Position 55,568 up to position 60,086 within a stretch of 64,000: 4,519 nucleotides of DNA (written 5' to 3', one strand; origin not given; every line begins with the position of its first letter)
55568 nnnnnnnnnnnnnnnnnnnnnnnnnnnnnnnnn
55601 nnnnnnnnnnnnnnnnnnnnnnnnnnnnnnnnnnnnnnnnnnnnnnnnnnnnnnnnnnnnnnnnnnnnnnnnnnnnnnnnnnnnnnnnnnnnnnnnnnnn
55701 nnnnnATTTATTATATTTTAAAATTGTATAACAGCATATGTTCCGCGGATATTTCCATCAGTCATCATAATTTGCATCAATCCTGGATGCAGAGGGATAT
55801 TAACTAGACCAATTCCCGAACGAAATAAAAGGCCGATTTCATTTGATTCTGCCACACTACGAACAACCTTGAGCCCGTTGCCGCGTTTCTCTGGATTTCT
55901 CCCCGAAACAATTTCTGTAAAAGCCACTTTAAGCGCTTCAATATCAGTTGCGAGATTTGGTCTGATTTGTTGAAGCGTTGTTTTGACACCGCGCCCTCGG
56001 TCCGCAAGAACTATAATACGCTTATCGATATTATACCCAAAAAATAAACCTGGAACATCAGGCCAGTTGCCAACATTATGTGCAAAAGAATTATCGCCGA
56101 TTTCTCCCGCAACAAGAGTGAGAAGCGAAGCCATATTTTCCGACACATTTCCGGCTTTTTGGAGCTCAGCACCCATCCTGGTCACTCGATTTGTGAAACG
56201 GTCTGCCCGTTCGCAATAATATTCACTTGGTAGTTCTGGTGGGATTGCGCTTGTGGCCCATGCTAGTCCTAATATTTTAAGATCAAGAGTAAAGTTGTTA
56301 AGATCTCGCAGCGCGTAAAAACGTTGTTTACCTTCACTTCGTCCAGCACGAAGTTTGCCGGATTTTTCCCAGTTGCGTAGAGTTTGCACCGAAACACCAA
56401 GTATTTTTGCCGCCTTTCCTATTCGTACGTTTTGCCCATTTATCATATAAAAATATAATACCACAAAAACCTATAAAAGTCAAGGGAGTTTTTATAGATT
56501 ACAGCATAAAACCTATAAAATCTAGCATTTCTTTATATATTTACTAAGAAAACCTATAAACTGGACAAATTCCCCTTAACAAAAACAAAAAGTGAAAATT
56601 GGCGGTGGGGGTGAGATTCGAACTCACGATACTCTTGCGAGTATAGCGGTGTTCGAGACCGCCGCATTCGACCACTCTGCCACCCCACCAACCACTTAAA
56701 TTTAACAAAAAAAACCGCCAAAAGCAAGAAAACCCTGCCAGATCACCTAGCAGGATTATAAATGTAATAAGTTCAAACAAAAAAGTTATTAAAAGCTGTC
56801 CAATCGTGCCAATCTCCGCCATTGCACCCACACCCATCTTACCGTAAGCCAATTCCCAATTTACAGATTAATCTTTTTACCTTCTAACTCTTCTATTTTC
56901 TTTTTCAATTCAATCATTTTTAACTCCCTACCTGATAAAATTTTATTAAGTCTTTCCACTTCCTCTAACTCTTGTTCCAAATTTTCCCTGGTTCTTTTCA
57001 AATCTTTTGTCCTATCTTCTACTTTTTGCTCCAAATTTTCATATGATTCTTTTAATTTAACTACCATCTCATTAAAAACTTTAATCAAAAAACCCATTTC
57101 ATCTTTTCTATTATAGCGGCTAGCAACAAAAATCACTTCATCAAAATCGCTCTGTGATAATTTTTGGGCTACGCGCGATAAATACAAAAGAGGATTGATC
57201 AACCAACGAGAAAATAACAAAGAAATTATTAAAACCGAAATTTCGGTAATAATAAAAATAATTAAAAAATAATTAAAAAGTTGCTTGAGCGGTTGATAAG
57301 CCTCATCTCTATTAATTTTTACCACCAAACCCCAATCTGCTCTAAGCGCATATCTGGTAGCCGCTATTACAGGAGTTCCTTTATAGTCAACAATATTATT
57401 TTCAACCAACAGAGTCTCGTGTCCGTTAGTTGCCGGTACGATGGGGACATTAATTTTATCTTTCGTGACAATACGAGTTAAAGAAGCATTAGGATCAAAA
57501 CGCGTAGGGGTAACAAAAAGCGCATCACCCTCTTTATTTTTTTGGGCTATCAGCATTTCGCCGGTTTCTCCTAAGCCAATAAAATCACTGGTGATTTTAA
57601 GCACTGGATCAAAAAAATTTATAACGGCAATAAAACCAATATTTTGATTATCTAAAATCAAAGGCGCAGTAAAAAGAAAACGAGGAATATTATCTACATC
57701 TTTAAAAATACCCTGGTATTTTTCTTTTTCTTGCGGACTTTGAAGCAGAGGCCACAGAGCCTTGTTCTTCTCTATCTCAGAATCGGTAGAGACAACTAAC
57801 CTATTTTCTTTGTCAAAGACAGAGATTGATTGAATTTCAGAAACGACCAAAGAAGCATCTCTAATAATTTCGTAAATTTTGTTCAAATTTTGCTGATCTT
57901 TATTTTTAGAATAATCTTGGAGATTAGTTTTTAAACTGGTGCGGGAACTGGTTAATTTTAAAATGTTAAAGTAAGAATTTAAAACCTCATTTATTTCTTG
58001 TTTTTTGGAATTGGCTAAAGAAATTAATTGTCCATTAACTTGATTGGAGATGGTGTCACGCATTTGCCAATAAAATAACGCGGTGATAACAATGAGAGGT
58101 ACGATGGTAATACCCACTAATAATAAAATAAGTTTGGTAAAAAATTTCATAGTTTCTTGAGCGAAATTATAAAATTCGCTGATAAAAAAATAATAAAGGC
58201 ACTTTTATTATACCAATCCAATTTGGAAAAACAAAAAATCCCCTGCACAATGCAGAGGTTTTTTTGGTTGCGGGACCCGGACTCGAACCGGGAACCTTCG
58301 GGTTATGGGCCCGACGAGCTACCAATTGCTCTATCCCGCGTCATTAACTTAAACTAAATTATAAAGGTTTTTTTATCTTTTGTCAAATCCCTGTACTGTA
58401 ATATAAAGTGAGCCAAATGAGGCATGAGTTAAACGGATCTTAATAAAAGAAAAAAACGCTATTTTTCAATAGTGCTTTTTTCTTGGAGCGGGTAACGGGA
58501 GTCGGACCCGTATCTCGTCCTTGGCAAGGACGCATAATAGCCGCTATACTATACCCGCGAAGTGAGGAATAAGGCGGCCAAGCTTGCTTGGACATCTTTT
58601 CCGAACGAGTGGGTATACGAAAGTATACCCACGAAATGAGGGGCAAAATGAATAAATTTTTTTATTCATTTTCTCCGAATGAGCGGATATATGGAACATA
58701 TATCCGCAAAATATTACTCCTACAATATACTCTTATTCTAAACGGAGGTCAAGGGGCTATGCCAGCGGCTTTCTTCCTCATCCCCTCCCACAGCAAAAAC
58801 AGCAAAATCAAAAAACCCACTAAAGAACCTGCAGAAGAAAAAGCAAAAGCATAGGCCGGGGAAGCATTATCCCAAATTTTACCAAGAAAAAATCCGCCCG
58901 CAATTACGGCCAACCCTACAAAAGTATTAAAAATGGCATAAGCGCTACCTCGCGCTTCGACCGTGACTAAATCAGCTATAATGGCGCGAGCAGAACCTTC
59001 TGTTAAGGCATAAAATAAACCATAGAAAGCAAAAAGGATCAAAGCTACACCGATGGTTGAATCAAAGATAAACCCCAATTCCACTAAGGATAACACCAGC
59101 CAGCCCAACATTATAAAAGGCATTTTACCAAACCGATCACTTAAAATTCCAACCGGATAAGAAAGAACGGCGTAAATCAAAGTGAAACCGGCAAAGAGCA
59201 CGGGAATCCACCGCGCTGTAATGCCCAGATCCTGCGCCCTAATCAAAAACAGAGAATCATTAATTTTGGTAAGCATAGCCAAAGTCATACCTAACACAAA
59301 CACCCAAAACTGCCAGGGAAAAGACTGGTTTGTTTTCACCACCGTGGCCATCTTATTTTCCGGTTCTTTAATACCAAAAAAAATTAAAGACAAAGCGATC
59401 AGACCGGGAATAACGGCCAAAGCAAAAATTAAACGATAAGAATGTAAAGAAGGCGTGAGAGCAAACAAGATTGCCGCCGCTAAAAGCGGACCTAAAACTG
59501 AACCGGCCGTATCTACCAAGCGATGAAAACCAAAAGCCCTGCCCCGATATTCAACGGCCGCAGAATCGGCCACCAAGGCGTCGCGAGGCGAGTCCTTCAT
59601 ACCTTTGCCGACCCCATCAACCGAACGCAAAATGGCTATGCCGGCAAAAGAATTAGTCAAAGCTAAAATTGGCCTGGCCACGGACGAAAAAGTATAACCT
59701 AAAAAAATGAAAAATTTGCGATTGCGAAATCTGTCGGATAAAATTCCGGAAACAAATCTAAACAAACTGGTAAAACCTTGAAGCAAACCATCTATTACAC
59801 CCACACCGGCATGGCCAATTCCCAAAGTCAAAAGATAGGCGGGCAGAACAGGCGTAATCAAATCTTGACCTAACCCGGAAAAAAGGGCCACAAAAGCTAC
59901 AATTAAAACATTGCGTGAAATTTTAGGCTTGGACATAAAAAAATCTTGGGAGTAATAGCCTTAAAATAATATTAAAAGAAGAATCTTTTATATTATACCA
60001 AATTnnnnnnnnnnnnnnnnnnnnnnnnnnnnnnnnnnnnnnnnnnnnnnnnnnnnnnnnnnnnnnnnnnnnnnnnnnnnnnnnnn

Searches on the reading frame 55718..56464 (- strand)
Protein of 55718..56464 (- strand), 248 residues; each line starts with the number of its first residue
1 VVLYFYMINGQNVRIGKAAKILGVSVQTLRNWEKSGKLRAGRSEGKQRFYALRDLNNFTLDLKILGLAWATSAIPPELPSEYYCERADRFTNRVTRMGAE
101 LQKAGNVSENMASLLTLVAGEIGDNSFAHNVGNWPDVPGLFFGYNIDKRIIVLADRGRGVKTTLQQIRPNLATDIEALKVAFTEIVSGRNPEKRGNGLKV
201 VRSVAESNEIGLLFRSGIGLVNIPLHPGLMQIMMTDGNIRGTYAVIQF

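Call 36: search_protein_families(library=pfam, proteins=[window:55718-56464:-], max_evalue=0.0001)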
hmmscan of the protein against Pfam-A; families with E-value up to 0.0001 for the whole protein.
window:55718-56464:- (248 aa): 3 families
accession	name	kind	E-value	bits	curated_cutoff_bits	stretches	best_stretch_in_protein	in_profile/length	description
PF00376.29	MerR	-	1.9e-12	47.3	28.2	1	14-50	1-38/38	MerR family regulatory protein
PF13411.12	MerR_1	-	2.5e-09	37.5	21.6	1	14-59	2-47/69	MerR HTH family regulatory protein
PF12728.13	HTH_17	-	1.4e-07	32.1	27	1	16-58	5-46/51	Helix-turn-helix domain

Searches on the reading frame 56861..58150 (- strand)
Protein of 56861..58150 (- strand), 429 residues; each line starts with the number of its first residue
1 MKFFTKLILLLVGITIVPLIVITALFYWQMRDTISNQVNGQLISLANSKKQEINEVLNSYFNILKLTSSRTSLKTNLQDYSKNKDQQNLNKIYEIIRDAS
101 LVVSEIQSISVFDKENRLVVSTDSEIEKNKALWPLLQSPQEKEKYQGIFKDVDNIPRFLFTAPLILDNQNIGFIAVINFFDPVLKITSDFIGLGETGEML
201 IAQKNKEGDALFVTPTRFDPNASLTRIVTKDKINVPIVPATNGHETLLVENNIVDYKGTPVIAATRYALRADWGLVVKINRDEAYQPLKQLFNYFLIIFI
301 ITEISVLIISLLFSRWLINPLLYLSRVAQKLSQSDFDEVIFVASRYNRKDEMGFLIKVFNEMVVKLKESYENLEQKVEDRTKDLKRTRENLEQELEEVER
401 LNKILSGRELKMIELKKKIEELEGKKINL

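Call 36: search_protein_families(library=pfam, proteins=[window:56861-58150:-], max_evalue=0.0001)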
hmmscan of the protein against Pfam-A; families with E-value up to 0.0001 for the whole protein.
window:56861-58150:- (429 aa): 2 families
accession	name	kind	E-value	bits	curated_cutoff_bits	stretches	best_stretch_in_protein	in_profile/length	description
PF02743.24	dCache_1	-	7.3e-10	39.2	45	1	33-205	2-176/240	Cache domain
PF00672.30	HAMP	-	1.6e-07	31.9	25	1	312-367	1-52/53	HAMP domain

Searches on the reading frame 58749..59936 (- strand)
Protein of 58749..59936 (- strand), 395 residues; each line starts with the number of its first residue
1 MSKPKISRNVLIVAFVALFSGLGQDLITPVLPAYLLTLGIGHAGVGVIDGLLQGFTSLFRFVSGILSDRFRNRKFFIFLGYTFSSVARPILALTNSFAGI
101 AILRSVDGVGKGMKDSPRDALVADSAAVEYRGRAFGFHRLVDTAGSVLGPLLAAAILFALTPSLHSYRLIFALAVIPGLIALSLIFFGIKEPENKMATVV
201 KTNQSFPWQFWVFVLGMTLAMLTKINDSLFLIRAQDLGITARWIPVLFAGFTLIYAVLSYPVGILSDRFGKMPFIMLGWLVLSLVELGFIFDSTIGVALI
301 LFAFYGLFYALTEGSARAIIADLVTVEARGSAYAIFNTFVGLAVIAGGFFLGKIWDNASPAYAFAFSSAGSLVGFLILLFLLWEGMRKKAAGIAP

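Call 36: search_protein_families(library=pfam, proteins=[window:58749-59936:-], max_evalue=0.0001)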
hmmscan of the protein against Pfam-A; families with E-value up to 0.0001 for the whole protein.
window:58749-59936:- (395 aa): 1 family
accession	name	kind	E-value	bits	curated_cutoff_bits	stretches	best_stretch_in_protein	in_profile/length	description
PF07690.21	MFS_1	-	1.6e-43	149.4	33.4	2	13-202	1-187/347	Major Facilitator Superfamily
